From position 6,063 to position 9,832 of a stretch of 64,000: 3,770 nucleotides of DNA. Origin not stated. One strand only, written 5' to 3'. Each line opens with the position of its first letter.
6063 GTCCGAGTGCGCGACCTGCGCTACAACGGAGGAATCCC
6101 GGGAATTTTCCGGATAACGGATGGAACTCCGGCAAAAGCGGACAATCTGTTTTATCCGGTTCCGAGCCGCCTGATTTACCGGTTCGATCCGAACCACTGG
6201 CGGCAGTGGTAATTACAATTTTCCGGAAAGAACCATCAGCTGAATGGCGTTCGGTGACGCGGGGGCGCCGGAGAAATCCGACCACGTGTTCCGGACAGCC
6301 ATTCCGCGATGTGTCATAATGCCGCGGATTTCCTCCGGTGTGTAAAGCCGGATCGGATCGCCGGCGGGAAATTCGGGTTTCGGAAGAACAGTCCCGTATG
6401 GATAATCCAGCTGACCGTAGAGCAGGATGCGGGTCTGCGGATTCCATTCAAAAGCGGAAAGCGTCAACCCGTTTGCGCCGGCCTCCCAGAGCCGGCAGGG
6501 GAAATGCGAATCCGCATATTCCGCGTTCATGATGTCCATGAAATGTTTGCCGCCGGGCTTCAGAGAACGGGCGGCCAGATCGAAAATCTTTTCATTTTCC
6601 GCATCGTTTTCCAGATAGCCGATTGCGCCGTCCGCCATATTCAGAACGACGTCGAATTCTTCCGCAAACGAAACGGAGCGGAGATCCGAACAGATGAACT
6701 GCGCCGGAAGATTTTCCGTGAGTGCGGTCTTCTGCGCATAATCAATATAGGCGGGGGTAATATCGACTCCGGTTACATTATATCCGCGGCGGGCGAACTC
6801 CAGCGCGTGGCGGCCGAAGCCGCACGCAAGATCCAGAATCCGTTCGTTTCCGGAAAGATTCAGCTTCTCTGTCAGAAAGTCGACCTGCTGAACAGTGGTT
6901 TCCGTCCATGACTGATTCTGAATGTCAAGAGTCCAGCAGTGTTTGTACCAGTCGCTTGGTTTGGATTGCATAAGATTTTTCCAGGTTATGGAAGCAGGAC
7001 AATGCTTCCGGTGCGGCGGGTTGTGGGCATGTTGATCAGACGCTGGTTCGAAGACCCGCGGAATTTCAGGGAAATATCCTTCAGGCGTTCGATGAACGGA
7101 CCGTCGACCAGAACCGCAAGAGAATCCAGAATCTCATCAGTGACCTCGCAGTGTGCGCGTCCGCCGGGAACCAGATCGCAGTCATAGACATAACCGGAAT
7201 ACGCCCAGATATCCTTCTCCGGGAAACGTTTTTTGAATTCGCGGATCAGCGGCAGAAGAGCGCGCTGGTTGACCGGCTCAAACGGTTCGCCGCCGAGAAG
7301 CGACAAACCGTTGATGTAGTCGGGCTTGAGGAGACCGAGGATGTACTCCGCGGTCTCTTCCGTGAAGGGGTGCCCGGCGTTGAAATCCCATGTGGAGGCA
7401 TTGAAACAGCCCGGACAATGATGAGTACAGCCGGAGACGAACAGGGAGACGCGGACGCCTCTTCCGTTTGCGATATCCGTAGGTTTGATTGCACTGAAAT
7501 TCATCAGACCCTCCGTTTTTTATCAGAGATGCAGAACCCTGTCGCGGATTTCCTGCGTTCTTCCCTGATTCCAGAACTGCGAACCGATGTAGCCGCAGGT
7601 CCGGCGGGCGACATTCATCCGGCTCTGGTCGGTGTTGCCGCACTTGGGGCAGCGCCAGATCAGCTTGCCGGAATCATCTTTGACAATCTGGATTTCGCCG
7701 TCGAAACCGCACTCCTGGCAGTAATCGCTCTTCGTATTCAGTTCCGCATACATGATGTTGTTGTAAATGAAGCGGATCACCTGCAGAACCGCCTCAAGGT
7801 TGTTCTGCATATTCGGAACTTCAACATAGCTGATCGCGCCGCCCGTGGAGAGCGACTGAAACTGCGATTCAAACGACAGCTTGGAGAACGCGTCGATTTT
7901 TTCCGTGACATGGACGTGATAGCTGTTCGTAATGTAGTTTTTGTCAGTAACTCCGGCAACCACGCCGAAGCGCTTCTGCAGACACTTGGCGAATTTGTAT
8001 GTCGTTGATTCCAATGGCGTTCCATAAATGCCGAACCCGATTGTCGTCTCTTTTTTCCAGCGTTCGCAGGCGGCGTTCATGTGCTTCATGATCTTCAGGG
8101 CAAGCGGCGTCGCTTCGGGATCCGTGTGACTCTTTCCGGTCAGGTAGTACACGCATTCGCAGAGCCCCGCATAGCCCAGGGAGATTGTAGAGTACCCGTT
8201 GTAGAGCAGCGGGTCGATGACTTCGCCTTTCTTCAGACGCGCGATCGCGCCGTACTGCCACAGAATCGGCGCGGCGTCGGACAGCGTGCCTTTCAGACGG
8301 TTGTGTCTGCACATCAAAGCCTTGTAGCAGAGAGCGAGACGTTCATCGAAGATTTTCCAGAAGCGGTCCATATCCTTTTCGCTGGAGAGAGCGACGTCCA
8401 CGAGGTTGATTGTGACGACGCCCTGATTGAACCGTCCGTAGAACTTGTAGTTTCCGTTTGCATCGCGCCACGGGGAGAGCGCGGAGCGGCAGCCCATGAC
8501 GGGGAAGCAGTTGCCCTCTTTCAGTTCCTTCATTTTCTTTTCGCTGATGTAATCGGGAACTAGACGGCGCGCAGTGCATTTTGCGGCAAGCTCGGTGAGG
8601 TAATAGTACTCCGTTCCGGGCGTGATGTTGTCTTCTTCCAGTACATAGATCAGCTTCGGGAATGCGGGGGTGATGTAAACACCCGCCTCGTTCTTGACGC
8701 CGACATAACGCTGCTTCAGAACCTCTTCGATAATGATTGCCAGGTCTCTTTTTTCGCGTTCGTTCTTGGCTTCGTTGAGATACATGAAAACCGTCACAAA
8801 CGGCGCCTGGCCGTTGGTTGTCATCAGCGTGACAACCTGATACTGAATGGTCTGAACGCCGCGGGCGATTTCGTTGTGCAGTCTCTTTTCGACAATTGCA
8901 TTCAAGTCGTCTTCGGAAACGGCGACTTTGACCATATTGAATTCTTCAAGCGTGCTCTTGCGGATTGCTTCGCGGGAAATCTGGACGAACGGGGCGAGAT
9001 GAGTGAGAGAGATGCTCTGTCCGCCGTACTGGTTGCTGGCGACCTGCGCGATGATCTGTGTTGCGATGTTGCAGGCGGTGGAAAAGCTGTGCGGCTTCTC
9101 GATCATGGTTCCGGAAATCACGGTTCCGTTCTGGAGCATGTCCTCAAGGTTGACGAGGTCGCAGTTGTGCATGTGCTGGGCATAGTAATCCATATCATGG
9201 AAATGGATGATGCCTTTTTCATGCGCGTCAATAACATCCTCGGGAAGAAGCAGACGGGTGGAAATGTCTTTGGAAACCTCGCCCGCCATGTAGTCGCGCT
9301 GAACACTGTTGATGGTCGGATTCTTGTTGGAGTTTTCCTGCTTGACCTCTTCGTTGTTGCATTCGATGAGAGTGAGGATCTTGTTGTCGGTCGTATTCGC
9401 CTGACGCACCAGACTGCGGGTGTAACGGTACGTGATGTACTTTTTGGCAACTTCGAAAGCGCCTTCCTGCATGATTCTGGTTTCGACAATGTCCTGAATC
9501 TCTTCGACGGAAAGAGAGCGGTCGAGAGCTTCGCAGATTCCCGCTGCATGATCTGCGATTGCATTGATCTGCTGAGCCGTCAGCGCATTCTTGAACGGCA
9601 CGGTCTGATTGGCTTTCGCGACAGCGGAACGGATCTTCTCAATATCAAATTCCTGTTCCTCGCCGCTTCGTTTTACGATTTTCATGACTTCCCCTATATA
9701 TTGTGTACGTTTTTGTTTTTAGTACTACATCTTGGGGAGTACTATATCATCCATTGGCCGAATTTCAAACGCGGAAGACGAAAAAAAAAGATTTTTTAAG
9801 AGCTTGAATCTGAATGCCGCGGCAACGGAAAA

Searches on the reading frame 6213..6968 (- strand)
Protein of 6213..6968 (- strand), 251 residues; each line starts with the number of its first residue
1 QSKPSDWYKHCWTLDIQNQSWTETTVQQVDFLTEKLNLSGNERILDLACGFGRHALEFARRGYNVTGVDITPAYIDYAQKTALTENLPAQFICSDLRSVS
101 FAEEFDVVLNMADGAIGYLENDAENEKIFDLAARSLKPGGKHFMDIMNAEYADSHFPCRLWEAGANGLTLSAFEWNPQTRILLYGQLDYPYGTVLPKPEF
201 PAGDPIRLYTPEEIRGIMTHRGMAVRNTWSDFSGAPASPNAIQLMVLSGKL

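Call 37: search_protein_families(library=pfam, proteins=[window:6213-6968:-], max_evalue=0.001)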
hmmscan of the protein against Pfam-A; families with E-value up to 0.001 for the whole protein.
window:6213-6968:- (251 aa): 9 families
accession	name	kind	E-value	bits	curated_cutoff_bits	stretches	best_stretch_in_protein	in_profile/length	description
PF13649.12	Methyltransf_25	-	9.6e-19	68.3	27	1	44-140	1-97/97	Methyltransferase domain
PF08241.18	Methyltransf_11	-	1.8e-15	57.8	21.2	1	45-143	1-94/95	Methyltransferase domain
PF13847.12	Methyltransf_31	-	8.4e-12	45.4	27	1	39-148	2-113/145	Methyltransferase domain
PF03848.20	TehB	-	4.7e-09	36.4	20.4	1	42-159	32-144/193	Tellurite resistance protein TehB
PF05175.20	MTS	-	2.4e-08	34.2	23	1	31-144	22-138/170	Methyltransferase small domain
PF08242.18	Methyltransf_12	-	3e-07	31.5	30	1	45-141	1-97/98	Methyltransferase domain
PF13489.12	Methyltransf_23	-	1e-06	29.1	27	1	38-225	20-161/164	Methyltransferase domain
PF02353.26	CMAS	-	4.2e-06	26.7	27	1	18-141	40-161/273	Mycolic acid cyclopropane synthetase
PF01209.24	Ubie_methyltran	-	0.00034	20.5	20.1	1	37-142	44-149/233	ubiE/COQ5 methyltransferase family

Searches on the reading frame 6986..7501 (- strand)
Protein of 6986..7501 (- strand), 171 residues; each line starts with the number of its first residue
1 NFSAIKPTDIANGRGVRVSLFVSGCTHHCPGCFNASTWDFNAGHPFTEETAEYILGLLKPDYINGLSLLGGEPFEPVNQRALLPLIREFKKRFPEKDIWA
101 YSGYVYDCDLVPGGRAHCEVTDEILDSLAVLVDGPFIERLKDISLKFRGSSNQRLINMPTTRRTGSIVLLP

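Call 37: search_protein_families(library=pfam, proteins=[window:6986-7501:-], max_evalue=0.001)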
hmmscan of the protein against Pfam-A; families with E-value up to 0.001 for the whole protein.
window:6986-7501:- (171 aa): 2 families
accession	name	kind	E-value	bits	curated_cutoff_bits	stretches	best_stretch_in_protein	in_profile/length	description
PF13353.11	Fer4_12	-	2.6e-48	164.3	22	1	11-156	1-137/137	4Fe-4S single cluster domain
PF04055.27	Radical_SAM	-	7.1e-05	23.5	29.5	1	21-86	3-69/166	Radical SAM superfamily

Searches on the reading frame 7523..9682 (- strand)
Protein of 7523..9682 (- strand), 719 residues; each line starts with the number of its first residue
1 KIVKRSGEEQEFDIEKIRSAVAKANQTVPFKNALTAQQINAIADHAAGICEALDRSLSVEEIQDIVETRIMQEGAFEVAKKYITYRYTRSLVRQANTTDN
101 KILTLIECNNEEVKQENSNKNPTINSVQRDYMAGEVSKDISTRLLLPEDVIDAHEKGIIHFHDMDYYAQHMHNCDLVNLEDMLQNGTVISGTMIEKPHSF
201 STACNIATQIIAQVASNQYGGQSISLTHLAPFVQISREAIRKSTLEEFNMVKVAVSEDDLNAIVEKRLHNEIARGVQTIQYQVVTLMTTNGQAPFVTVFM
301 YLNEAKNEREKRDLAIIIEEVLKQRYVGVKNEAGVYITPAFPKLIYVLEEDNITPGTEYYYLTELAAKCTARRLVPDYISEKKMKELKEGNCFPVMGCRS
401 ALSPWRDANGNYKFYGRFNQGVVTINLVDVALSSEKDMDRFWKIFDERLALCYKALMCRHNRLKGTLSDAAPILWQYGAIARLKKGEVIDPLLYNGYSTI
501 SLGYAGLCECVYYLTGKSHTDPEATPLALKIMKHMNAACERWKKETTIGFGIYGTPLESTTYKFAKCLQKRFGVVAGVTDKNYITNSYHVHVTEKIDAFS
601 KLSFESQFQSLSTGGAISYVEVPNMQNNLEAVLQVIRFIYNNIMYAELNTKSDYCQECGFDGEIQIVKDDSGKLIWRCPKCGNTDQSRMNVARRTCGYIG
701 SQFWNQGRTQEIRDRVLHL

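Call 37: search_protein_families(library=pfam, proteins=[window:7523-9682:-], max_evalue=0.001)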
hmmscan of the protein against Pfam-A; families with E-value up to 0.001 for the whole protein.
window:7523-9682:- (719 aa): 3 families
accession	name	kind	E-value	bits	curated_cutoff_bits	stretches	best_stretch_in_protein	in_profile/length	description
PF13597.11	NRDD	-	3.9e-195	650.2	26.2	1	116-718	1-562/562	Anaerobic ribonucleoside-triphosphate reductase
PF01228.26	Gly_radical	-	2.8e-20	73.3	22.2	1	593-700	2-103/106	Glycine radical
PF03477.21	ATP-cone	-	2.4e-19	70.1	25.8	1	1-90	2-87/88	ATP cone domain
